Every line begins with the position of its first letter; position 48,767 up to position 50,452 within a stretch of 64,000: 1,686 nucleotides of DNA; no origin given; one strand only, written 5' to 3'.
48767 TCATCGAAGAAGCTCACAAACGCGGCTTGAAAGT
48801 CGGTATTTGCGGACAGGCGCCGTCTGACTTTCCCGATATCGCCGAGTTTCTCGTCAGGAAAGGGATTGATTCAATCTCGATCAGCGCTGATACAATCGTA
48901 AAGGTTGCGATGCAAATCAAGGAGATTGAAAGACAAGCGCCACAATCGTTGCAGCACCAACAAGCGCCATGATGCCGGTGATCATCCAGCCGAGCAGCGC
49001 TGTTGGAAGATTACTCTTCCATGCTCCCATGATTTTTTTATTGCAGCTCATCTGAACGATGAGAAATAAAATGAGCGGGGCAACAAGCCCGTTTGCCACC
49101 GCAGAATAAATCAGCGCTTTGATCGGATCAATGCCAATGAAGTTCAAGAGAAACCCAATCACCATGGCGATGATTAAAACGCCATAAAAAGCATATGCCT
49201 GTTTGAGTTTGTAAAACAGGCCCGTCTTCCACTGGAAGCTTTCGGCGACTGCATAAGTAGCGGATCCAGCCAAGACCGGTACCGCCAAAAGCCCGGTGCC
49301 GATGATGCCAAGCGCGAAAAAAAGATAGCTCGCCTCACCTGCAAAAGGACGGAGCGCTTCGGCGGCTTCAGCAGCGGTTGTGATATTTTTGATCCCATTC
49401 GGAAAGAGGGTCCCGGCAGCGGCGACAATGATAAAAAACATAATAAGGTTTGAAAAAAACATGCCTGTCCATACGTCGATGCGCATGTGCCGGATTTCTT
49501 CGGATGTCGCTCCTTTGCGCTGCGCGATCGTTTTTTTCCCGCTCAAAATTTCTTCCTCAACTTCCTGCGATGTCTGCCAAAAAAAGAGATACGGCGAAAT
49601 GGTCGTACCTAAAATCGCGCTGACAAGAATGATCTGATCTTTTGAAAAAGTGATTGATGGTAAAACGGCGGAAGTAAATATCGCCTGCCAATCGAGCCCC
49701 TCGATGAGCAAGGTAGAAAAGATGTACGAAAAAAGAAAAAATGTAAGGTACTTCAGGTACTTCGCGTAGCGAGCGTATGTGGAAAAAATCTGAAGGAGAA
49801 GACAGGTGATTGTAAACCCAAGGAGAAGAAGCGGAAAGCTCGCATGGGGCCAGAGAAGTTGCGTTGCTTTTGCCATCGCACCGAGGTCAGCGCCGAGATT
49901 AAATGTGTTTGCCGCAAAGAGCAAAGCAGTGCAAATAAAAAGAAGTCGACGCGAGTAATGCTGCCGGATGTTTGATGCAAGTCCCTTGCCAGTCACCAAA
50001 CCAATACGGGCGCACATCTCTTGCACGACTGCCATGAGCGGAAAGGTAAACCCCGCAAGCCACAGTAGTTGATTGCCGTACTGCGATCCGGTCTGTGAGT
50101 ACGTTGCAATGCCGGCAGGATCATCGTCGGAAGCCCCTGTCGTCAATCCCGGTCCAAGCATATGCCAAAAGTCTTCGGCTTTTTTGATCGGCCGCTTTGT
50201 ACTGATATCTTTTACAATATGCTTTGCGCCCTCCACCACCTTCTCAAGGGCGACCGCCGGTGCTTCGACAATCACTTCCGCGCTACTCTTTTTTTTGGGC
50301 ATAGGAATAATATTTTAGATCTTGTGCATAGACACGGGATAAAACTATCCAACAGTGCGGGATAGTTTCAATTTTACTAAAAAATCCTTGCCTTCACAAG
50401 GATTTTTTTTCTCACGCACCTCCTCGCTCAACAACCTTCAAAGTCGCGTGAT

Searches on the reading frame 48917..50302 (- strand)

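Call 36: search_protein_families(library=pfam, proteins=[window:48917-50302:-], max_evalue=0.00001)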
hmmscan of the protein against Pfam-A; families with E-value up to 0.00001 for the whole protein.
window:48917-50302:- (461 aa): 1 family
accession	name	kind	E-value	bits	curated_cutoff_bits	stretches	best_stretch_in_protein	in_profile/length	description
PF01566.24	Nramp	-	4.4e-79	266.6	29.8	1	65-430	1-355/357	Natural resistance-associated macrophage protein-like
